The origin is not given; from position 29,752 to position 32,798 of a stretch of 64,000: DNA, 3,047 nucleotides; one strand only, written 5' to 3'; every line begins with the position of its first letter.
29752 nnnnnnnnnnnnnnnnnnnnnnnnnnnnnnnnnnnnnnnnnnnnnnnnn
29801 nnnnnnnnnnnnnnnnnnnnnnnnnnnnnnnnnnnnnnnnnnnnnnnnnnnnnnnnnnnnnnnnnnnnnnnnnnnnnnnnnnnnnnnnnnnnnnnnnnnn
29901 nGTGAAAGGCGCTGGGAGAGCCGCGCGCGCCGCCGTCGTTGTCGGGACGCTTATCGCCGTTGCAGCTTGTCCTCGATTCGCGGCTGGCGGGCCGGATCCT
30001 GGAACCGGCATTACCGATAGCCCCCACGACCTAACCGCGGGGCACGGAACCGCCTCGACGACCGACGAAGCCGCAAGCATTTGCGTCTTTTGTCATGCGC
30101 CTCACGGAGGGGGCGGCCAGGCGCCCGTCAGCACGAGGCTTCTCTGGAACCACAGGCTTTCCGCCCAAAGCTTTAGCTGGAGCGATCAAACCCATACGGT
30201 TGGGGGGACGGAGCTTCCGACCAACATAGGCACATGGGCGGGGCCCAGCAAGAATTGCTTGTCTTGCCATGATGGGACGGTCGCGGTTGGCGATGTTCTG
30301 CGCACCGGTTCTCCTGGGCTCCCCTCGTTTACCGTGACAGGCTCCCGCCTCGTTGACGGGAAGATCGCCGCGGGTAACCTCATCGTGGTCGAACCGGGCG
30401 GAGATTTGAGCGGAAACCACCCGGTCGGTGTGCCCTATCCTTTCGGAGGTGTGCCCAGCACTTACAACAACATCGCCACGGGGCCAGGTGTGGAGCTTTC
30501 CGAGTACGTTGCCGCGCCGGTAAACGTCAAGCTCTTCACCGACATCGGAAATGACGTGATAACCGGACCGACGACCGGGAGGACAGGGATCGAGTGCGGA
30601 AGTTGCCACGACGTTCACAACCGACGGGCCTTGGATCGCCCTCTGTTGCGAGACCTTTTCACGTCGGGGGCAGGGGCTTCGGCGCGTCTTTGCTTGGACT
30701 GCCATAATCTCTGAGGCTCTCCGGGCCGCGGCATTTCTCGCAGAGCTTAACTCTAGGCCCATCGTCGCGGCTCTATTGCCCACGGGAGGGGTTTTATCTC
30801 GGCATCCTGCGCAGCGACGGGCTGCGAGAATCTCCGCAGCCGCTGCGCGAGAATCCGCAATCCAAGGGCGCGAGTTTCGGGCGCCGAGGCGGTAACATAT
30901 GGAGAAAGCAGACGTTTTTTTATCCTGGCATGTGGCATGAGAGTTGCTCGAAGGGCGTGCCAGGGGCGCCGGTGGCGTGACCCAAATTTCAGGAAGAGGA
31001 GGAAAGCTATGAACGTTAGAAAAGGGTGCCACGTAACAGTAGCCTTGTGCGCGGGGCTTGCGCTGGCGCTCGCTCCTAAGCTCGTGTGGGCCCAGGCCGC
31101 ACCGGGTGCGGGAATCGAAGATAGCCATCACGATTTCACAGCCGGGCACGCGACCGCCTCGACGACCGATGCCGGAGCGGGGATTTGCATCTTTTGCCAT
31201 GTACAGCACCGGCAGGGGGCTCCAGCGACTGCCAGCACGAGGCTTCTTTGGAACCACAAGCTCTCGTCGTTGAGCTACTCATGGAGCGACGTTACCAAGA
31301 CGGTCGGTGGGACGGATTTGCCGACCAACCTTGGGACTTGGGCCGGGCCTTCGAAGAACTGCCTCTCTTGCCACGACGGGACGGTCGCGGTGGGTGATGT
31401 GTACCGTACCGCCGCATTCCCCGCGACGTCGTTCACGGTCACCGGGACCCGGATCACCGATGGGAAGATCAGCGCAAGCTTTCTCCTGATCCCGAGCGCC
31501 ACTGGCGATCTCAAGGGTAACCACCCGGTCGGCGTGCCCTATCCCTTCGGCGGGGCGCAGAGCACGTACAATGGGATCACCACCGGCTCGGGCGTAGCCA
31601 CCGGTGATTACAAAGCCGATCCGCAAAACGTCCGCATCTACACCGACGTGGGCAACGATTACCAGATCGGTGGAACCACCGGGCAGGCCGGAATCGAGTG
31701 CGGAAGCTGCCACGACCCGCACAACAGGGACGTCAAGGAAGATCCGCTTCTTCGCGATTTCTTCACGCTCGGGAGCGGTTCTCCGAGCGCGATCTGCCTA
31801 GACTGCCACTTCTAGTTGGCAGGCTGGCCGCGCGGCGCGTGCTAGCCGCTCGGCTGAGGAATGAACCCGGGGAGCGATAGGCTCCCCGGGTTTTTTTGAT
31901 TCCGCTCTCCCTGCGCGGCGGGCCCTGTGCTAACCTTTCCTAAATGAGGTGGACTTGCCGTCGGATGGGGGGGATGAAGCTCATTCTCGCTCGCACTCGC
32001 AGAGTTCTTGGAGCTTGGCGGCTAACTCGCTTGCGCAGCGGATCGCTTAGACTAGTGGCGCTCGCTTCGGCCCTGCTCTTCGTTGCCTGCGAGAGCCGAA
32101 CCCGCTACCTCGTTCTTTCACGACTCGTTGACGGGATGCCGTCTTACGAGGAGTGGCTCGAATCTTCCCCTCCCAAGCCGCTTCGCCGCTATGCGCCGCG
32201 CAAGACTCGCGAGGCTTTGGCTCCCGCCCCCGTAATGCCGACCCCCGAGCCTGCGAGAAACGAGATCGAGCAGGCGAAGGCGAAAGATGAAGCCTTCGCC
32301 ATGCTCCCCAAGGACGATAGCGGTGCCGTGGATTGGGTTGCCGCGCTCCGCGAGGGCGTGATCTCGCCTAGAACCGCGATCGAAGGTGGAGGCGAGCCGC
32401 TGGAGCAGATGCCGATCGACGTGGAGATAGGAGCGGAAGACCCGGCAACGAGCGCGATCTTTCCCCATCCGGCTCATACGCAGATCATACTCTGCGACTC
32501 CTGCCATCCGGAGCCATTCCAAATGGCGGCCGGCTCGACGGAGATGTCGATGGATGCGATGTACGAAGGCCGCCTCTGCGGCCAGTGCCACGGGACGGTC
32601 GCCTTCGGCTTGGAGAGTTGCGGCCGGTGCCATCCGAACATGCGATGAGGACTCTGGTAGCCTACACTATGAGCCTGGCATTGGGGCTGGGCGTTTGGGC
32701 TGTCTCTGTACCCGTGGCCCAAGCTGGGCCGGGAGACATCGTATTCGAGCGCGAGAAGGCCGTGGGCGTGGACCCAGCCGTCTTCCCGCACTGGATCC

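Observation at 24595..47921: Island of about 23 kb of multihaem cytochromes, a porin, NHL propellers and Thr-linker proteins, consistent with an extracellular electron transfer system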

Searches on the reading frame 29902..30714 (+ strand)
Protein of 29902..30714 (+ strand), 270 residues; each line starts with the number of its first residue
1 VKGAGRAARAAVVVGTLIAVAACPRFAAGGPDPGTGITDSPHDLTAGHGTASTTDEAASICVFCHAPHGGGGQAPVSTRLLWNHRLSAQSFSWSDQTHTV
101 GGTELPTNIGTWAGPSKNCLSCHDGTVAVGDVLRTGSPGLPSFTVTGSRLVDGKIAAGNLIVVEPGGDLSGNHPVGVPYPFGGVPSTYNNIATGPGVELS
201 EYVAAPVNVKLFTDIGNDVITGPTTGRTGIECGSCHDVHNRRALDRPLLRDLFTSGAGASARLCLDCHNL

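Call 6: search_protein_families(library=pfam, proteins=[window:29902-30714:+], max_evalue=0.01)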
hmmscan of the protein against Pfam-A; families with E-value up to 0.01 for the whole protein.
window:29902-30714:+ (270 aa): 5 families
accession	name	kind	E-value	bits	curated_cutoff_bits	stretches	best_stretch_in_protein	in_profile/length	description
PF09699.15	Paired_CXXCH_1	-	2.1e-06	27.7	20.6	0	229-269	7-37/41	Doubled CXXCH motif (Paired_CXXCH_1)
PF22113.1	Mtrc-MtrF_II-IV_dom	-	0.00013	22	30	0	54-126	24-91/176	Outer membrane cytochrome MtrC/MtrF-like, domains II/IV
PF14522.11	Cytochrome_C7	-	0.00036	20.7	24.8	0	229-269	41-67/67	Cytochrome c7 and related cytochrome c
PF14537.11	Cytochrom_c3_2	-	0.0014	19.5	25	0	228-269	56-79/79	Cytochrome c3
PF24734.1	DUF7685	-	0.0075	16.6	27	0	253-269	17-33/43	Domain of unknown function (DUF7685)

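Call 8: search_solved_structures(query=window:29902-30714:+, max_evalue=1, show_alignments=2)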
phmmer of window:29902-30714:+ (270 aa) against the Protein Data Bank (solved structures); distinct sequences matched with E-value up to 1: 5.
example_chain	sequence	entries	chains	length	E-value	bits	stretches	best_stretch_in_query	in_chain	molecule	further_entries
7tfs_A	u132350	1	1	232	1.4e-15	60.6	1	27-269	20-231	Cytochrome c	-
5m4x_A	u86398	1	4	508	0.04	16.5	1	153-218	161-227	D-glyceraldehyde dehydrogenase (NADP(+))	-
5j77_A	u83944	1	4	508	0.04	16.5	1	153-218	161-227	D-glyceraldehyde dehydrogenase (NADP(+))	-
5izd_A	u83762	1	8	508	0.04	16.5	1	153-218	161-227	D-glyceraldehyde dehydrogenase (NADP(+))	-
8uf3_A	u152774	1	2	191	0.4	13.2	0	56-84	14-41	Cytochrome C4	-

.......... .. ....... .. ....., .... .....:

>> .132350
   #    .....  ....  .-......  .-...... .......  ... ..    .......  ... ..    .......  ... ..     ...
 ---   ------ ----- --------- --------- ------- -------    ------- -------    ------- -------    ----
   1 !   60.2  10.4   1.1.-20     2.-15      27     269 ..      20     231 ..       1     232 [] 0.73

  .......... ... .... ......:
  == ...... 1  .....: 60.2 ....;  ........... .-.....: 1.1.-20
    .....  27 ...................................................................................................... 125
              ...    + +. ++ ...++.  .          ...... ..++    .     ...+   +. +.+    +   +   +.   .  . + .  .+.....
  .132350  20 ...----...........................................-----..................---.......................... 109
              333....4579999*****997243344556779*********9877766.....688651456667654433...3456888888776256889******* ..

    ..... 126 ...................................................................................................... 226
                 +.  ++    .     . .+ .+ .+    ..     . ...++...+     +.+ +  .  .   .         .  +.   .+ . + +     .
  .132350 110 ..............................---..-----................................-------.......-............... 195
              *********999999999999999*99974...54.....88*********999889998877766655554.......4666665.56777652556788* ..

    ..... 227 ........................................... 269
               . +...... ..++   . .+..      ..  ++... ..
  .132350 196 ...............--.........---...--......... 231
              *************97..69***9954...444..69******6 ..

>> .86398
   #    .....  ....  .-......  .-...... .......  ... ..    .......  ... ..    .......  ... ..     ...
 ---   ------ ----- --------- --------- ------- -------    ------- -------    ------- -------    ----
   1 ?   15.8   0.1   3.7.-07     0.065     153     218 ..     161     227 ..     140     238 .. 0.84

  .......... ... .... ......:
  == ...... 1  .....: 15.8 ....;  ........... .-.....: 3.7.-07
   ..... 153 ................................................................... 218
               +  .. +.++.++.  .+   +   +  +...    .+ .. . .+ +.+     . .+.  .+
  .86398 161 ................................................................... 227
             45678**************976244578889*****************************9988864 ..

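Call 28: find_homologous_proteins(query=window:29902-30714:+, max_evalue=0.00001)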
Query window:29902-30714:+ (270 aa): 2535 proteins with E <= 0.00001 among 8000 candidates; the best 120 are listed.
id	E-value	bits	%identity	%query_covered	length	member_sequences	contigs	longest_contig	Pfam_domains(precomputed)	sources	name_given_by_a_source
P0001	2.5e-179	613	100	100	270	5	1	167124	PF09699.16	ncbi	-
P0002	5.2e-100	353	64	87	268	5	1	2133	PF09699.16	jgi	-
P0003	2.4e-98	347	63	88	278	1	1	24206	PF09699.16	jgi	jgi:Doubled CXXCH motif (Paired_CXXCH_1)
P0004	4.7e-98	346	59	98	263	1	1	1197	PF09699.16,PF22113.2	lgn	-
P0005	1.3e-97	345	63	88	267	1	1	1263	-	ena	-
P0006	3.8e-96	340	57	95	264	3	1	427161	-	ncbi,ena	-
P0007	2.2e-95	337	59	89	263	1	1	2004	PF09699.16,PF22113.2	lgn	-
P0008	3.9e-81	291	54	95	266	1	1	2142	-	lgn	-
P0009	4.4e-78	281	51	98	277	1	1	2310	PF09699.16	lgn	-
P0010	2.3e-73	265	47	100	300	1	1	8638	PF09699.16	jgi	jgi:Doubled CXXCH motif (Paired_CXXCH_1)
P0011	3.0e-73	265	49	100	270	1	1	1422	PF09699.16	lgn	-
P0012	5.5e-73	264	52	91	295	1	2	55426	PF09699.16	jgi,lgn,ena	-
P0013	7.0e-73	264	51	87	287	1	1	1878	PF22113.2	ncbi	-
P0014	7.2e-70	254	48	98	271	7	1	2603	PF09699.16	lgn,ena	-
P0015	8.1e-70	253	52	87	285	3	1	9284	PF09699.16,PF14522.12,PF22113.2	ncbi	-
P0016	4.2e-66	241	51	86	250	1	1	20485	PF09699.16,PF14537.12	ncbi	-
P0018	8.8e-62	227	50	89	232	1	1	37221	PF09699.16,PF14537.12,PF22678.2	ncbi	-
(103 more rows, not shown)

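Call 29: find_encoding_contigs(protein=P0001, flank=10000, max_places=3)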
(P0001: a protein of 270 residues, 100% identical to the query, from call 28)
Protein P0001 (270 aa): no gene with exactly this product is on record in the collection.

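Call 30: find_encoding_contigs(protein=P0006, flank=10000, max_places=3)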
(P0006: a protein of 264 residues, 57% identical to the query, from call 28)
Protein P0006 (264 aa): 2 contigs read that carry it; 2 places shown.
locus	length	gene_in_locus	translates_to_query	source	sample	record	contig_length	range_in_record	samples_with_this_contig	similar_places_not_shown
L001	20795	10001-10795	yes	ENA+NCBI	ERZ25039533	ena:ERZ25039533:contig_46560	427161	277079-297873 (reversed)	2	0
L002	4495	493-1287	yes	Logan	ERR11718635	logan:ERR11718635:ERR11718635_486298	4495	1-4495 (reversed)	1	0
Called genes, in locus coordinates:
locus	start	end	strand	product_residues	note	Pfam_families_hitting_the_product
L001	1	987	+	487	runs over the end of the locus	PF00909:Ammonium_transp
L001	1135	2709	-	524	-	-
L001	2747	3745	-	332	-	PF07044:DUF1329 (faint), PF17131:TP_0789-like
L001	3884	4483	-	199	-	PF00127:Copper-bind (faint), PF13620:CarboxypepD_reg (weak)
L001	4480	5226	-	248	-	PF14686:fn3_3 (weak), PF13620:CarboxypepD_reg, PF13715:CarbopepD_reg_2 (weak)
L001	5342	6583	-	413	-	PF09699:Paired_CXXCH_1 (faint), PF14522:Cytochrome_C7 (faint), PF14537:Cytochrom_c3_2 (weak)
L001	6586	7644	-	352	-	PF00033:Cytochrome_B, PF13631:Cytochrom_B_N_2, PF00032:Cytochrom_B_C (weak)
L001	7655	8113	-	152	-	PF25471:TM_PetC, PF00355:Rieske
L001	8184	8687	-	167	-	PF00034:Cytochrom_C (weak), PF13442:Cytochrome_CBB3 (weak)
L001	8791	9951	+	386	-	PF08450:SGL (faint), PF25021:TEN_NHL (faint), PF17170:DUF5128 (faint), PF06739:SBBP (faint), PF01436:NHL (weak)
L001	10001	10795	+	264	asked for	-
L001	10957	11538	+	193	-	PF14522:Cytochrome_C7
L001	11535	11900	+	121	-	PF14522:Cytochrome_C7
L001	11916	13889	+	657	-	-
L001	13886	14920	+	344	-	PF08450:SGL (faint), PF25021:TEN_NHL (faint), PF17170:DUF5128 (weak), PF01436:NHL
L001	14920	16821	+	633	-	PF14522:Cytochrome_C7 (faint), PF14537:Cytochrom_c3_2 (faint), PF22678:Cytochrom_c_NrfB-like (faint), PF09699:Paired_CXXCH_1, PF22113:Mtrc-MtrF_II-IV_dom (weak), PF09699:Paired_CXXCH_1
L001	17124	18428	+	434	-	-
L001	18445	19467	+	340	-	PF14537:Cytochrom_c3_2 (faint), PF13435:Cytochrome_C554 (faint), PF14522:Cytochrome_C7 (faint), PF09699:Paired_CXXCH_1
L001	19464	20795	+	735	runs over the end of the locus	-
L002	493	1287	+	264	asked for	-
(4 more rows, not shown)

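Call 34: list_cluster_members(proteins=[P0001, P0006, P0012, P0015, P0016, P0018])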
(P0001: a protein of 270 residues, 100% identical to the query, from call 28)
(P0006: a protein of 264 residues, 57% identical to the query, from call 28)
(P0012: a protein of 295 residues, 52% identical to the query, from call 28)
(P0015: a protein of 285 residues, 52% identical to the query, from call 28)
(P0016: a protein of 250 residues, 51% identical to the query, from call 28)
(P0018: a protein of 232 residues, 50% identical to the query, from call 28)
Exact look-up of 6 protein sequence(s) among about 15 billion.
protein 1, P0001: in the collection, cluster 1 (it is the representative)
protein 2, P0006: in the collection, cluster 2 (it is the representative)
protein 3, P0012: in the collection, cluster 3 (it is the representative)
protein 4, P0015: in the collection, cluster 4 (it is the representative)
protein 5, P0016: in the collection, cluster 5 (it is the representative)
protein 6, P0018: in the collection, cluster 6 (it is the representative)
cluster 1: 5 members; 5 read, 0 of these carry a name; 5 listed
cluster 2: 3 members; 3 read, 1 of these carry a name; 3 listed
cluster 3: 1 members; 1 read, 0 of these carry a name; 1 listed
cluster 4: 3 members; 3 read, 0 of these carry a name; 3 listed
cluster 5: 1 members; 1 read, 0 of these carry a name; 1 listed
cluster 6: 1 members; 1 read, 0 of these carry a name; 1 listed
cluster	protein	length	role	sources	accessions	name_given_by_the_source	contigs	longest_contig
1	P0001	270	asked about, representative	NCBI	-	-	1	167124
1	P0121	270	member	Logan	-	-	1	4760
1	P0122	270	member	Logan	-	-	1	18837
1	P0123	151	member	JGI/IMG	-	-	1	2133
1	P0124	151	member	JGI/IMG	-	-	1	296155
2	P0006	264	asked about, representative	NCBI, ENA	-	-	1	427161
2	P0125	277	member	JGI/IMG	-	hypothetical protein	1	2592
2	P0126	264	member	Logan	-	-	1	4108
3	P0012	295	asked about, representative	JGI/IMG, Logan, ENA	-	-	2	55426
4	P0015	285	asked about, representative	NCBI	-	-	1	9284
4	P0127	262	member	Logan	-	-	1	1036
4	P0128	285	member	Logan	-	-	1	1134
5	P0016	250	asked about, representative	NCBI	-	-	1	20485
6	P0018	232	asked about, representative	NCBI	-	-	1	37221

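Call 63: search_protein_families(library=ncbifam, proteins=[window:29902-30714:+], max_evalue=0.001)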
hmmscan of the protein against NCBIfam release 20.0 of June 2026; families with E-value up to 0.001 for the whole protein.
window:29902-30714:+ (270 aa): 0 families

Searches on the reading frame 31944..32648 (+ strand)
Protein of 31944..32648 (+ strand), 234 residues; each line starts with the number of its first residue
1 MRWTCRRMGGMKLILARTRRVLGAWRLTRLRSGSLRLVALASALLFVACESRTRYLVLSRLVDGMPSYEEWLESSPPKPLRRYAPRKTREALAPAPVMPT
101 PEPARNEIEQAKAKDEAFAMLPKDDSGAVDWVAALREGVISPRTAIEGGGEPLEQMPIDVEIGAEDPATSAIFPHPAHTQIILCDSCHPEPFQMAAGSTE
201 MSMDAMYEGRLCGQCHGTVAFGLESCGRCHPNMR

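Call 6: search_protein_families(library=pfam, proteins=[window:31944-32648:+], max_evalue=0.01)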
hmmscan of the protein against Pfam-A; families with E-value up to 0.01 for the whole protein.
window:31944-32648:+ (234 aa): 1 family
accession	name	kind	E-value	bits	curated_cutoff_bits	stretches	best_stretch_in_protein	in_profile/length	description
PF14522.11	Cytochrome_C7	-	2.1e-11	43.9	24.8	1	172-230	2-66/67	Cytochrome c7 and related cytochrome c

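Call 63: search_protein_families(library=ncbifam, proteins=[window:31944-32648:+], max_evalue=0.001)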
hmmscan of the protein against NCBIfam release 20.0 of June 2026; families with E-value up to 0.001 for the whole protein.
window:31944-32648:+ (234 aa): 1 family
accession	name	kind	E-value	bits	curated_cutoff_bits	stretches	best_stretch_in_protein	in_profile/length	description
TIGR04257.1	nanowire_3heme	domain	2.1e-18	66.2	40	1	166-230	8-74/75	c(7)-type cytochrome triheme domain-containing protein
